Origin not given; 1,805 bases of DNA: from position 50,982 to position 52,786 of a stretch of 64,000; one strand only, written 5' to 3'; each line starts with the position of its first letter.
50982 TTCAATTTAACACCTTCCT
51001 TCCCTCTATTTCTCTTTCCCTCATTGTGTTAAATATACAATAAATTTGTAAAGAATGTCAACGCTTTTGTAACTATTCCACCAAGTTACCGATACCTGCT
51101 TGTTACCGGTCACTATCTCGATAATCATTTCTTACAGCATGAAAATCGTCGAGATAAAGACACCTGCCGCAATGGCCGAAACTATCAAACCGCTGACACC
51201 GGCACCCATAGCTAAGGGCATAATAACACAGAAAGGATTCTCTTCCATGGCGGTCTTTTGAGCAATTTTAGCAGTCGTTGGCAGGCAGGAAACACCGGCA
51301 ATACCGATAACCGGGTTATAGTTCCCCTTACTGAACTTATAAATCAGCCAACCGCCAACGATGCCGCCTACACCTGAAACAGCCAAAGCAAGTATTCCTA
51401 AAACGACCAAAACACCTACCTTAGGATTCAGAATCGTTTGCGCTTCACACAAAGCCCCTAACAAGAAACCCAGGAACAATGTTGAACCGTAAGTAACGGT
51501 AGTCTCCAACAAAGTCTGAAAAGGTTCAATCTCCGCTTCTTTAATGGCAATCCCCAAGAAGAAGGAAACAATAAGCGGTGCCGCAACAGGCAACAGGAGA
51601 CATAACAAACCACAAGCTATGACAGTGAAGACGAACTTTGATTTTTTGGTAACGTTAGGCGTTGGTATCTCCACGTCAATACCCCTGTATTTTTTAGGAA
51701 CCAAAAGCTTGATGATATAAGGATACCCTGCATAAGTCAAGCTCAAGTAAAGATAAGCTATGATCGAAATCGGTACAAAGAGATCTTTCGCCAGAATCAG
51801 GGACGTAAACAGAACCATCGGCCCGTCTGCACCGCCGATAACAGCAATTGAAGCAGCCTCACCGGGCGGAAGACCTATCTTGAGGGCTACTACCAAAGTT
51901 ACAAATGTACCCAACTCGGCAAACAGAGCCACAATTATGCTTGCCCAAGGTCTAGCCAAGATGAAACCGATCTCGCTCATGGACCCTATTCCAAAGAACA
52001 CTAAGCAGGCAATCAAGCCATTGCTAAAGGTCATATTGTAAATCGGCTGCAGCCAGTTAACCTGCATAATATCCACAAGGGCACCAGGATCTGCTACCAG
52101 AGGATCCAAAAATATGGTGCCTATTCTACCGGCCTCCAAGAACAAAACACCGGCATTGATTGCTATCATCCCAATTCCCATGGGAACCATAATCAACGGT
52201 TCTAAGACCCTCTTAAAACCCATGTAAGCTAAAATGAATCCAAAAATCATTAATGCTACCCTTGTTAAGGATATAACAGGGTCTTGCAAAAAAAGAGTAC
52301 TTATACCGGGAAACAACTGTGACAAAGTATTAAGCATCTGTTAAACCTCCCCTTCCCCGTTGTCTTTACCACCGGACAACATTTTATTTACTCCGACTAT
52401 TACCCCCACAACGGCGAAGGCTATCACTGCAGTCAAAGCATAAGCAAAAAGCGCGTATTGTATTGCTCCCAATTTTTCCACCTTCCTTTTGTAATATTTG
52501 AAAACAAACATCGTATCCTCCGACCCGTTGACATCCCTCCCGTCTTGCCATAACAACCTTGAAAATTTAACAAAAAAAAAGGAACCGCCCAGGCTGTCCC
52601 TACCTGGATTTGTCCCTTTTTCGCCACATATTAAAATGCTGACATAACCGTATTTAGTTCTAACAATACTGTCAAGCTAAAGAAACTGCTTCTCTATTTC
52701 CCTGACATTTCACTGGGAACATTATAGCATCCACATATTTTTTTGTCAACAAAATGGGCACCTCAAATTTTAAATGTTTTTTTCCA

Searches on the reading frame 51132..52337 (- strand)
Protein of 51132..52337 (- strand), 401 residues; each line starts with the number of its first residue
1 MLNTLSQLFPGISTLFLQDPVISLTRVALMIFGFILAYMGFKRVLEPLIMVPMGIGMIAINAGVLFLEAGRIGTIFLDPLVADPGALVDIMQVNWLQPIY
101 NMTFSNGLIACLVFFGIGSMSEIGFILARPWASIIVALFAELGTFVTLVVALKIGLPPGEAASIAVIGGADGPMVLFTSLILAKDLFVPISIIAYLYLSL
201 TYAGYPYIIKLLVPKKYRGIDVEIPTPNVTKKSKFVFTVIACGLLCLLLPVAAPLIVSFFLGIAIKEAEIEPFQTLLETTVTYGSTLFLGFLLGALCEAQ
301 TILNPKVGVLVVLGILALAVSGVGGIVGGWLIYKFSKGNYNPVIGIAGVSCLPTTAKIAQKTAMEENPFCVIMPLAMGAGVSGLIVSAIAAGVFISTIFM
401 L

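Call 4: search_protein_families(library=pfam, proteins=[window:51132-52337:-], max_evalue=0.01)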
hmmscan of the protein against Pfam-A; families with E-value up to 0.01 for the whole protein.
window:51132-52337:- (401 aa): 1 family
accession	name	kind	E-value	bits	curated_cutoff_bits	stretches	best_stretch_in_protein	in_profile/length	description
PF03977.18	OAD_beta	-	2.2e-105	353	31.6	1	26-397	2-348/349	Na+-transporting oxaloacetate decarboxylase beta subunit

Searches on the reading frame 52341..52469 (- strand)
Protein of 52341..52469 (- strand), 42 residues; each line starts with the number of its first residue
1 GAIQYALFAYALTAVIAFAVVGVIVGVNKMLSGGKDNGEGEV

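Call 61: search_protein_families(library=ncbifam, proteins=[window:52341-52469:-], max_evalue=0.001)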
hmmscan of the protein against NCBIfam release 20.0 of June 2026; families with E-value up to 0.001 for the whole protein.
window:52341-52469:- (42 aa): 0 families

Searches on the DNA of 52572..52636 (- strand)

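Call 36: build_rna_model(alignment_id=A2, structure=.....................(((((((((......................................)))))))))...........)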
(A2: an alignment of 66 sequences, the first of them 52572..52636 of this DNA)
Model R1 built from alignment A2 (66 sequences, 88 columns); structure: as given.
model positions 62; base pairs 9; branch points 0; effective number of sequences 66; information 0.809 bits per position. Calibrated on 0.2 Mb of random sequence (short: E-values are rough).
structure used (alignment columns):
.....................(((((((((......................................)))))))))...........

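Call 37: search_with_rna_model(model_id=R1, source=window, max_evalue=10, filters=off, show_alignments=3)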
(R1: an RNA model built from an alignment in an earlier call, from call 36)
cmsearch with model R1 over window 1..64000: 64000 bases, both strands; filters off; matches with E-value up to 10: 7.
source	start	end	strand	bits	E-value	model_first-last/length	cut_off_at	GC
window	50403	50468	-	48.3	7.7e-07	1-62/62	no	0.47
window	52573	52636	-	33.5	0.0004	1-62/62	no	0.44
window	25968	26029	-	13.2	2.2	11-62/62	no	0.39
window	22872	23005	-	12.7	2.7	1-62/62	no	0.4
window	22864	22922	+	12.3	3.1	1-62/62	no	0.27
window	9966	10009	-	10.7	6.2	1-62/62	no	0.36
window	10456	10506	-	10.6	6.4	1-62/62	no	0.43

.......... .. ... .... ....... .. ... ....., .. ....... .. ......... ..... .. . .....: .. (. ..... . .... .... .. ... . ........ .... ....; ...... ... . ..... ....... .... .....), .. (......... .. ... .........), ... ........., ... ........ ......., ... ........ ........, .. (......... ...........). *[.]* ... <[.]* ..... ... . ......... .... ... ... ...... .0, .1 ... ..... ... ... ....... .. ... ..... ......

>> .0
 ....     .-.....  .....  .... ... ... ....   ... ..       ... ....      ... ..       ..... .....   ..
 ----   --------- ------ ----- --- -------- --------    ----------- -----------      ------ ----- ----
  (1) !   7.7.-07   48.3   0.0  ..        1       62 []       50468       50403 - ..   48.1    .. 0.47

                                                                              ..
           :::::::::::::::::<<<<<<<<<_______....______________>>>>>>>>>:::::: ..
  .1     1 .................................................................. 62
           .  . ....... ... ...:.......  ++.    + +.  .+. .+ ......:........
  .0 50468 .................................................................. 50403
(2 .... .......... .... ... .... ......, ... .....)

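Call 38: search_with_rna_model(model_id=R1, sources=[L001, L003, L005, L007, L009, L010, L011, L012, L013, L014, L015, L016, L017, L018, L019, L020, L021, L022, L023, L024, L025, L026, L027, L028, L029, L030, L031, L032, L033, L034, L035, L036, L037, L038, L039, L040, L041, L042, L043, L044, L045, L046, L047, L048, L049, L050, L051, L052, L053, L054, L055, L056, L057, L058, L059, L060, L061, L062, L063, L064, L065, L066, L067, L068, L069, L070, L071, L072, L073, L074, L075, L076, L077, L078, L079, L080, L081, L082, L083, L084, L085, L086], max_evalue=1)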
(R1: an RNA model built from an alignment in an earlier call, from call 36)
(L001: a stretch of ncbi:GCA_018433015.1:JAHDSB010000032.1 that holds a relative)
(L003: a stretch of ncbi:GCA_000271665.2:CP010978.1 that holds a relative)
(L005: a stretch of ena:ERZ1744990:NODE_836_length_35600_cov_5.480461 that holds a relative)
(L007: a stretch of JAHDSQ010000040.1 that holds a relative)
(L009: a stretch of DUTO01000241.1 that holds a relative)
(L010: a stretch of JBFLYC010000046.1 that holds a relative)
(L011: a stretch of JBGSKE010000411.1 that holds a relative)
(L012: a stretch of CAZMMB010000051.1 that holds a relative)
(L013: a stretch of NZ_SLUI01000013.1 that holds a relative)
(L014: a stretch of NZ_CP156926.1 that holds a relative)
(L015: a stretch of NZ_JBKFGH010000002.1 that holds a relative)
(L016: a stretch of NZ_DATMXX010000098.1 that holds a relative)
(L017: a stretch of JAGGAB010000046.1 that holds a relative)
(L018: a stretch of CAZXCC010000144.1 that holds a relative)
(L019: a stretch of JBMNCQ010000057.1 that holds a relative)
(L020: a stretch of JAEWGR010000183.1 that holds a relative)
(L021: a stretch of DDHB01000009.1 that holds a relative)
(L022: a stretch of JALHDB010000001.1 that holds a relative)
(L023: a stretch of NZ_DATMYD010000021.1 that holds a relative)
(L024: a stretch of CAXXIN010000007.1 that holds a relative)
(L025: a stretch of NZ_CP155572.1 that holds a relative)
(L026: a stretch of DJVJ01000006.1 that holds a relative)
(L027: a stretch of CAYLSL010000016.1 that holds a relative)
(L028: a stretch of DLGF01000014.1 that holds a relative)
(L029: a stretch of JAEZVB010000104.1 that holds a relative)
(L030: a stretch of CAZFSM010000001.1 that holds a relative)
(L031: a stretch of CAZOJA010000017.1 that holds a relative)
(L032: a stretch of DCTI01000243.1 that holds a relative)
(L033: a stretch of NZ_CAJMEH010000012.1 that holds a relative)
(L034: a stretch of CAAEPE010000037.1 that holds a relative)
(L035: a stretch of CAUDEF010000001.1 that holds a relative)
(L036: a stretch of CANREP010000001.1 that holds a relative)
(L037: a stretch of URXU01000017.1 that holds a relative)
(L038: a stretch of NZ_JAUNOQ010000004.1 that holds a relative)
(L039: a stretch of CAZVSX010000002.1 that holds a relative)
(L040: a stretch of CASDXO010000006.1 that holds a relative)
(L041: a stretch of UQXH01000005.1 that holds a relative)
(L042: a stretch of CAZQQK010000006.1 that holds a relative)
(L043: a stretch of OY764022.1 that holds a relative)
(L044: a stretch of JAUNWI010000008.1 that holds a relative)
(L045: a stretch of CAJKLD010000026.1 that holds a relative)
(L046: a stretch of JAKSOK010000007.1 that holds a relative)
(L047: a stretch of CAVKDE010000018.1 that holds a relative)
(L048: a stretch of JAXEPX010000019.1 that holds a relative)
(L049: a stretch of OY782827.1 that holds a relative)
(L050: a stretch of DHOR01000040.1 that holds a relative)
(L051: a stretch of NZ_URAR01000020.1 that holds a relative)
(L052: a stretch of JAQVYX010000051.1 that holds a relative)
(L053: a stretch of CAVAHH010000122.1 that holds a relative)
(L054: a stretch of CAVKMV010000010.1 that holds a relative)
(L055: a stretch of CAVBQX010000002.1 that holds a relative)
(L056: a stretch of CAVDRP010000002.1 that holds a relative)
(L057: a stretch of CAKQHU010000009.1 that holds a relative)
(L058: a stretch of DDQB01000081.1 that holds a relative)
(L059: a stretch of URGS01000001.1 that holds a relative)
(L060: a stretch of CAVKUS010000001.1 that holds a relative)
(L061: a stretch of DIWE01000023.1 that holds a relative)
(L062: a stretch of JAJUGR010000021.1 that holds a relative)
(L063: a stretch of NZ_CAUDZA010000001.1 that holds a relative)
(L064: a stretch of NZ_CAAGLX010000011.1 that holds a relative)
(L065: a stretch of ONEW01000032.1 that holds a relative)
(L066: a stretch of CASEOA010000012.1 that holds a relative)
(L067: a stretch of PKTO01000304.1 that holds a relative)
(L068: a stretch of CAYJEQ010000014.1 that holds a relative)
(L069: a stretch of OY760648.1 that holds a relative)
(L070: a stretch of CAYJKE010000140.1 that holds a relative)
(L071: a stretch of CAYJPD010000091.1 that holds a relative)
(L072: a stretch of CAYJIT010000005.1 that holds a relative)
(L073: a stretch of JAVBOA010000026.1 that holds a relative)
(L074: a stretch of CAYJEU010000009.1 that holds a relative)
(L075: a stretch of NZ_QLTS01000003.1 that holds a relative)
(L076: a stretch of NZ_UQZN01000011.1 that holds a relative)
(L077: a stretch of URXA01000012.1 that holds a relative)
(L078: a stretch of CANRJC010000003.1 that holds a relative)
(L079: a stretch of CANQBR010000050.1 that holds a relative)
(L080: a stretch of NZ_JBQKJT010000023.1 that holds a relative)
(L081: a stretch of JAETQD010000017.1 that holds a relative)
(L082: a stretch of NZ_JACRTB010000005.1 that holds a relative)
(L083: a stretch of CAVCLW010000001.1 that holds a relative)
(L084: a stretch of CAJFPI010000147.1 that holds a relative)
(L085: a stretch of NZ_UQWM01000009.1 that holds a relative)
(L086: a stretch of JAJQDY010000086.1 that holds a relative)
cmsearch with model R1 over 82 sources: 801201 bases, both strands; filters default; matches with E-value up to 1: 107.
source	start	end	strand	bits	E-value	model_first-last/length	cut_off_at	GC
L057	5459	5535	+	57.8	1.7e-07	1-62/62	no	0.43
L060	5460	5536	+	56.8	2.6e-07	1-62/62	no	0.43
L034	5434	5502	+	55.9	3.8e-07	1-62/62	no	0.42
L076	5438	5504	+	55.8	4e-07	1-62/62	no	0.39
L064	5460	5534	+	55.6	4.4e-07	1-62/62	no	0.43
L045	5438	5504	+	55.5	4.5e-07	1-62/62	no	0.37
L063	5460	5535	+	54.9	5.8e-07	1-62/62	no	0.45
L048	5445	5513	+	54.5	7e-07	1-62/62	no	0.41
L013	5460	5521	+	53.6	1e-06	1-62/62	no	0.32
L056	5464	5539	+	53.6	1e-06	1-62/62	no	0.46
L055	5464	5539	+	53.6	1e-06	1-62/62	no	0.5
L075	5453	5519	+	53.1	1.3e-06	1-62/62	no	0.39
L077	5453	5519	+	53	1.3e-06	1-62/62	no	0.39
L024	5538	5598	+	52.9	1.4e-06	1-62/62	no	0.33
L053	3167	3242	+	52.9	1.4e-06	1-62/62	no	0.47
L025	5434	5493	+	52.5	1.6e-06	1-62/62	no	0.37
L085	5429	5495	+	52.2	1.8e-06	1-62/62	no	0.43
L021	5458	5518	+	51.5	2.4e-06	1-62/62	no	0.34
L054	5464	5538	+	51.4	2.6e-06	1-62/62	no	0.51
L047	3226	3299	+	50.8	3.4e-06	1-62/62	no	0.34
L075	2713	2765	+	50.2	4.4e-06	1-62/62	no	0.32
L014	5455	5515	+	49.9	4.9e-06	1-62/62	no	0.3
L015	3255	3319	+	49.9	4.9e-06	1-62/62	no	0.29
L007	5517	5582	+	49.8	5e-06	1-62/62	no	0.41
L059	5422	5493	+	49.2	6.5e-06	1-62/62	no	0.39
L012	255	311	+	49.1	6.9e-06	1-62/62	no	0.32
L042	5426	5486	+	48.7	8e-06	1-62/62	no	0.34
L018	5499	5559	+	48.7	8.1e-06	1-62/62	no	0.34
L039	5426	5485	+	48.6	8.4e-06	1-62/62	no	0.35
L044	3238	3307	+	48.4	9.1e-06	1-62/62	no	0.37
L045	2365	2427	+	48.3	9.7e-06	1-62/62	no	0.27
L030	5545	5602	+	48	1.1e-05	1-62/62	no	0.38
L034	2376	2437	+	47.7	1.2e-05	1-62/62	no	0.26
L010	3141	3201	+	47.5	1.3e-05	1-62/62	no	0.39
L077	2713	2765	+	47.5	1.4e-05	1-62/62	no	0.3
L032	5605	5662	+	47.4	1.4e-05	1-62/62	no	0.43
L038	5443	5513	+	47.3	1.5e-05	1-62/62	no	0.42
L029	5439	5499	+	47.3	1.5e-05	1-62/62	no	0.34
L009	2547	2610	+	47.2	1.5e-05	1-62/62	no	0.25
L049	5435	5500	+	47.2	1.5e-05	1-62/62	no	0.3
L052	2719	2784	+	47.2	1.5e-05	1-62/62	no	0.3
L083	5460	5537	+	47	1.7e-05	1-62/62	no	0.4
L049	2639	2691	+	46.6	2e-05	1-62/62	no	0.26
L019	5470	5532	+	45.9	2.6e-05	1-62/62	no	0.33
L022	5424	5484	+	45.8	2.8e-05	1-62/62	no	0.3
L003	3632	3691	+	45.6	3e-05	1-62/62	no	0.33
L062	5438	5500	+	45.6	3e-05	1-62/62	no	0.46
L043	5417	5475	+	45.3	3.5e-05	1-62/62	no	0.32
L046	5442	5503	+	45.1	3.7e-05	1-62/62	no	0.29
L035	5416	5479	+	44.8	4.1e-05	1-62/62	no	0.33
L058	5481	5545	+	44.7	4.3e-05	1-62/62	no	0.4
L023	5435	5493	+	44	5.8e-05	1-62/62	no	0.36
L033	5423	5493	+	43.8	6.3e-05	1-62/62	no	0.46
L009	313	378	+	43.7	6.7e-05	1-62/62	no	0.36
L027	5543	5600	+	43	9.1e-05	1-62/62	no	0.34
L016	1052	1110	+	42.9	9.3e-05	1-62/62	no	0.36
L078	5456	5517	+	41.5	0.00017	1-62/62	no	0.42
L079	3821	3882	+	41.4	0.00018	1-62/62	no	0.44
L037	5420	5480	+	41.2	0.00019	1-62/62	no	0.31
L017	5457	5518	+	40.7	0.00024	1-62/62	no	0.37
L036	5459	5519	+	40.6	0.00025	1-62/62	no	0.36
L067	1224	1286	+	40.5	0.00026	1-62/62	no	0.38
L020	5431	5490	+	40.5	0.00026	1-62/62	no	0.38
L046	2464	2516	+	40.2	0.0003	1-62/62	no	0.36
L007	3352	3415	+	40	0.00032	1-62/62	no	0.39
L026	5441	5501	+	39.7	0.00036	1-62/62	no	0.26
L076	2701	2753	+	39.7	0.00037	1-62/62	no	0.38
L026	2579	2639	+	39.5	0.0004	1-62/62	no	0.36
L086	5445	5509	+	39.5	0.0004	1-62/62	no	0.43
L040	5459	5519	+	38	0.00075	1-62/62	no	0.34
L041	5459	5521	+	37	0.0011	1-62/62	no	0.35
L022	3339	3389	+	36.6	0.0013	1-62/62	no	0.29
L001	4422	4484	+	35.5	0.0022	1-62/62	no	0.25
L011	2631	2689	+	33.1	0.0059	1-62/62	no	0.39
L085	2677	2729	+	33.1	0.006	1-62/62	no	0.26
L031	5510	5558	+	32.7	0.0071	11-62/62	no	0.35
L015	5441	5505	+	32.1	0.009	1-62/62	no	0.26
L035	2689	2746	+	30.8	0.016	1-62/62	no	0.34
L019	3266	3326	+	29.5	0.028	1-62/62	no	0.33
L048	2345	2401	+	29.1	0.033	1-62/62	no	0.33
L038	2413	2469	+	28.9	0.036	1-62/62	no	0.33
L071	3614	3674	+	28.6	0.04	1-62/62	no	0.28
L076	2555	2605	+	28.2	0.047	1-62/62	no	0.39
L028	5449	5508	+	28.1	0.049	1-62/62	no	0.37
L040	2749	2806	+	27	0.08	1-62/62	no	0.28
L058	2658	2713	+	26.1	0.11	1-62/62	no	0.46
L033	2372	2429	+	26.1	0.11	1-62/62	no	0.28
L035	2549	2602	+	25.8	0.13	1-62/62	no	0.3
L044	140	198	+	25.5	0.15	1-62/62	no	0.31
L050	2733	2788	+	25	0.18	1-62/62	no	0.29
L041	2623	2671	+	24.4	0.23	1-62/62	no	0.37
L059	2275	2328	+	24.4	0.24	1-62/62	no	0.3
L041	2749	2806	+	24.2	0.25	1-62/62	no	0.34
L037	2682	2740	+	24.2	0.25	1-62/62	no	0.31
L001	6505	6568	+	23.7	0.32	1-62/62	no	0.39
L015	3065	3127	+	23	0.43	1-62/62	no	0.32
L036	2748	2805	+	22.7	0.48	1-62/62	no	0.34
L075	2561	2614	+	22.7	0.48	1-62/62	no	0.35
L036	2625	2673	+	22.6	0.5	1-62/62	no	0.41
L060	2394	2449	+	22.5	0.52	1-62/62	no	0.32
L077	2561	2614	+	22.4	0.54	1-62/62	no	0.37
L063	2395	2449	+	21.8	0.72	1-62/62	no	0.33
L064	2384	2438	+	21.8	0.72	1-62/62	no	0.33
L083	2397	2451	+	21.8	0.72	1-62/62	no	0.33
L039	2366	2422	+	21.4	0.85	1-62/62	no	0.32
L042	2372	2428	+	21.4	0.85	1-62/62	no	0.32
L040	2631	2679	+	21.1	0.97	1-62/62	no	0.41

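Call 63: search_with_rna_model(model_id=R1, sources=[L087, L088, L089, L090, L091, L092, L093, L094, L095, L096, L097, L098, L099, L100, L101, L102, L103, L104, L105, L106, L107, L108, L109, L110, L111, L112, L113, L114, L115, L116, L117, L118, L119, L120, L121, L122, L123, L124, L125, L126, L127, L128, L129, L130, L131, L132, L133, L134, L135, L136, L137, L138, L139, L140, L141, L142, L143, L144, L145, L146, L147, L148, L149, L150, L151, L152, L153, L154, L155, L156, L157, L158, L159, L160, L161, L162, L163, L164, L165, L166], max_evalue=1)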
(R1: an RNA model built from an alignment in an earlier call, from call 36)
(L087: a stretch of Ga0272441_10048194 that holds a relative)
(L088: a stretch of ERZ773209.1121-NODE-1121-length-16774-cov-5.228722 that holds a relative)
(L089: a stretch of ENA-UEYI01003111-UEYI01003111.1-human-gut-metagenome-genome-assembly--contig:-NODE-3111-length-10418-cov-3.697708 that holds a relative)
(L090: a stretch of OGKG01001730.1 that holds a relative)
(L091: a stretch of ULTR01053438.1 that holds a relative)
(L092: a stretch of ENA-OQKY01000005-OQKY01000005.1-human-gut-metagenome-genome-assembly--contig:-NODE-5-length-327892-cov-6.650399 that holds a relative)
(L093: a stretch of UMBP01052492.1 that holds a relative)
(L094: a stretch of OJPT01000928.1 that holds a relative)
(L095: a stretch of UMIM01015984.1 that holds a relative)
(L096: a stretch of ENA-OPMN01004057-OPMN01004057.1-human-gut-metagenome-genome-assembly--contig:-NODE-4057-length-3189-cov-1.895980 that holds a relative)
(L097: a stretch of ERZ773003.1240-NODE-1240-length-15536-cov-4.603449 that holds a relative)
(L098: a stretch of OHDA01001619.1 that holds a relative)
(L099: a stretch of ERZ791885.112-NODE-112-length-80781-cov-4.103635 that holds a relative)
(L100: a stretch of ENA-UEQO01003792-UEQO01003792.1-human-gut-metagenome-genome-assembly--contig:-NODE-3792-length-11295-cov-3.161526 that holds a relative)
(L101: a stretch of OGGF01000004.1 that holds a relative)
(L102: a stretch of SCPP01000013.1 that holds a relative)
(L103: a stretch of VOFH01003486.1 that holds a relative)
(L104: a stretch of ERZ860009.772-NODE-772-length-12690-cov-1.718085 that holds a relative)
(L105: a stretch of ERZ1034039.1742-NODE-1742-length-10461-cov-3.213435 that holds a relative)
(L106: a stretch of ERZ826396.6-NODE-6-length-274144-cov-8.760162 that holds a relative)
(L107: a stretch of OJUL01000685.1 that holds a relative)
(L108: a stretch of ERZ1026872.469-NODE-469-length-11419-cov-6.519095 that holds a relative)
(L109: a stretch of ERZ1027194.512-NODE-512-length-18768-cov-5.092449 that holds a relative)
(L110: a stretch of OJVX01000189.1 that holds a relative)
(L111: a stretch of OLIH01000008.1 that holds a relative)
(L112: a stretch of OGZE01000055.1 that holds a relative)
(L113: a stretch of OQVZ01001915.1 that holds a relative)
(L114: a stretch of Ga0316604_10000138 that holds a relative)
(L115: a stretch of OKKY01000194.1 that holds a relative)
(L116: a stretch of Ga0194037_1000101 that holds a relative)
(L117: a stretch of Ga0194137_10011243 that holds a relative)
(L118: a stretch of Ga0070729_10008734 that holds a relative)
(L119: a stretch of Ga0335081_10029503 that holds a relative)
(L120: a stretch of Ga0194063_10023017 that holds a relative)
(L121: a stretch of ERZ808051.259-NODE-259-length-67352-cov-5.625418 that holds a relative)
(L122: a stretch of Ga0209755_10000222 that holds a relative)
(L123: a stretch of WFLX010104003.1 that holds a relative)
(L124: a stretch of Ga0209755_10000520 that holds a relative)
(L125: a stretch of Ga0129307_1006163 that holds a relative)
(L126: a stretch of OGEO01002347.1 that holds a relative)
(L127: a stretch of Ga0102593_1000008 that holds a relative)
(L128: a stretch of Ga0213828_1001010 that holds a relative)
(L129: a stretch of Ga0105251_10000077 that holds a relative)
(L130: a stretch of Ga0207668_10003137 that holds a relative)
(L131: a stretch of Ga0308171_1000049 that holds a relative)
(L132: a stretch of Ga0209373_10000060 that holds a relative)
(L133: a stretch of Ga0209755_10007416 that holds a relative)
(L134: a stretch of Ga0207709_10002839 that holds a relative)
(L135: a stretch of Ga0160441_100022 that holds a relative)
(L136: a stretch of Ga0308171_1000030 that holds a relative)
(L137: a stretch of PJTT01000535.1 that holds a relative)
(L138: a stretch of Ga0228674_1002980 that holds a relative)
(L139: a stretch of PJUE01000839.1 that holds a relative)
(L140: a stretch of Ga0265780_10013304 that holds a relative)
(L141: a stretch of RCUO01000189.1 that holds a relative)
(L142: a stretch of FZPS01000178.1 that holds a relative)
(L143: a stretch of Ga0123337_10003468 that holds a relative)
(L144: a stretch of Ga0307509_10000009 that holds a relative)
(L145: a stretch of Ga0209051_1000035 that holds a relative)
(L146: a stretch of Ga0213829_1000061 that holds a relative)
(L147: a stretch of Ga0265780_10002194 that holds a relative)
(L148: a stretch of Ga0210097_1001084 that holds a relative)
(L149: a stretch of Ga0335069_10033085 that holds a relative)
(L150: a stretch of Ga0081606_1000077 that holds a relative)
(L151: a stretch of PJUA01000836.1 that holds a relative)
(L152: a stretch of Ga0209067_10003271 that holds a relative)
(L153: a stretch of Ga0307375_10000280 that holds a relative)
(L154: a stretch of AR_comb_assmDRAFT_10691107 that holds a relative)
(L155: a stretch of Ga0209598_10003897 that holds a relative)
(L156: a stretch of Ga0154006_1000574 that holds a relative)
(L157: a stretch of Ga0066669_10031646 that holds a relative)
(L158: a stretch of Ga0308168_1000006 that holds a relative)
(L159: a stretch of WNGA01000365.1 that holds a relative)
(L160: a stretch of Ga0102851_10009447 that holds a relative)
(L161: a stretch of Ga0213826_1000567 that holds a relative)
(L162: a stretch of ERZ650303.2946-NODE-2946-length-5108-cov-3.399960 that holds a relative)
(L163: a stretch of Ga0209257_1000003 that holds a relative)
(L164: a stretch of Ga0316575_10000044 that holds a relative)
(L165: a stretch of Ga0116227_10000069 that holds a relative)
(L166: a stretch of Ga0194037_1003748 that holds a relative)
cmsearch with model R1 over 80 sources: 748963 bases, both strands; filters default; matches with E-value up to 1: 42.
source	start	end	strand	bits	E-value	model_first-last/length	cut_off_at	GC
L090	4869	4945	+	57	2.2e-07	1-62/62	no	0.42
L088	4884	4952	+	55.9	3.6e-07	1-62/62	no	0.42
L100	1327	1393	+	53.1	1.2e-06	1-62/62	no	0.39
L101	4864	4930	+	53.1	1.2e-06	1-62/62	no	0.39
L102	4864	4930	+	53.1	1.2e-06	1-62/62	no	0.39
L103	4864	4930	+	53.1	1.2e-06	1-62/62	no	0.39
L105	1225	1291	+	53.1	1.2e-06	1-62/62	no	0.39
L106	4864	4930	+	53.1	1.2e-06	1-62/62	no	0.39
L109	4864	4930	+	53.1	1.2e-06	1-62/62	no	0.39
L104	4864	4930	+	52.1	1.8e-06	1-62/62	no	0.4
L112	4864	4930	+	52.1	1.8e-06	1-62/62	no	0.4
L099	4864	4930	+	51.9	1.9e-06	1-62/62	no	0.42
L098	2835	2901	+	51.6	2.2e-06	1-62/62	no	0.45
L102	2124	2176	+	50.2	4.1e-06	1-62/62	no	0.32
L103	2125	2177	+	50.2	4.1e-06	1-62/62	no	0.32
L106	2124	2176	+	50.2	4.1e-06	1-62/62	no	0.32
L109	2124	2176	+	50.2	4.1e-06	1-62/62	no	0.32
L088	1826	1887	+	47.7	1.2e-05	1-62/62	no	0.26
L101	2123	2175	+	47.5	1.3e-05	1-62/62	no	0.3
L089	3033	3110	+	47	1.6e-05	1-62/62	no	0.4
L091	3491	3568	+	47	1.6e-05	1-62/62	no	0.4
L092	4870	4947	+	47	1.6e-05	1-62/62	no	0.4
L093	917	994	+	47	1.6e-05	1-62/62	no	0.4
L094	4870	4947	+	47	1.6e-05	1-62/62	no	0.4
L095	3458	3535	+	47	1.6e-05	1-62/62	no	0.4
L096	622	699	+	47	1.6e-05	1-62/62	no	0.4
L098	131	182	+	46.3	2.1e-05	1-62/62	no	0.29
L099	2133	2184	+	46.3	2.1e-05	1-62/62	no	0.29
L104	2126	2177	+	45.6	2.8e-05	1-62/62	no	0.27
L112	2111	2163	+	38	0.00071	1-62/62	no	0.28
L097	4873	4934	+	37.9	0.00072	1-62/62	no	0.5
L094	1796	1858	+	27.9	0.05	1-62/62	no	0.27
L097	2121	2179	+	23.8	0.29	1-62/62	no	0.42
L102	1972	2025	+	22.7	0.45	1-62/62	no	0.35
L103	1973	2026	+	22.7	0.45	1-62/62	no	0.35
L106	1972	2025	+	22.7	0.45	1-62/62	no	0.35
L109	1972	2025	+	22.7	0.45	1-62/62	no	0.35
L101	1971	2024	+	22.4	0.51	1-62/62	no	0.37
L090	1806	1860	+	21.8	0.67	1-62/62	no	0.33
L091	428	482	+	21.8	0.67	1-62/62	no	0.33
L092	1807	1861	+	21.8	0.67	1-62/62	no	0.33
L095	397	451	+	21.8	0.67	1-62/62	no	0.33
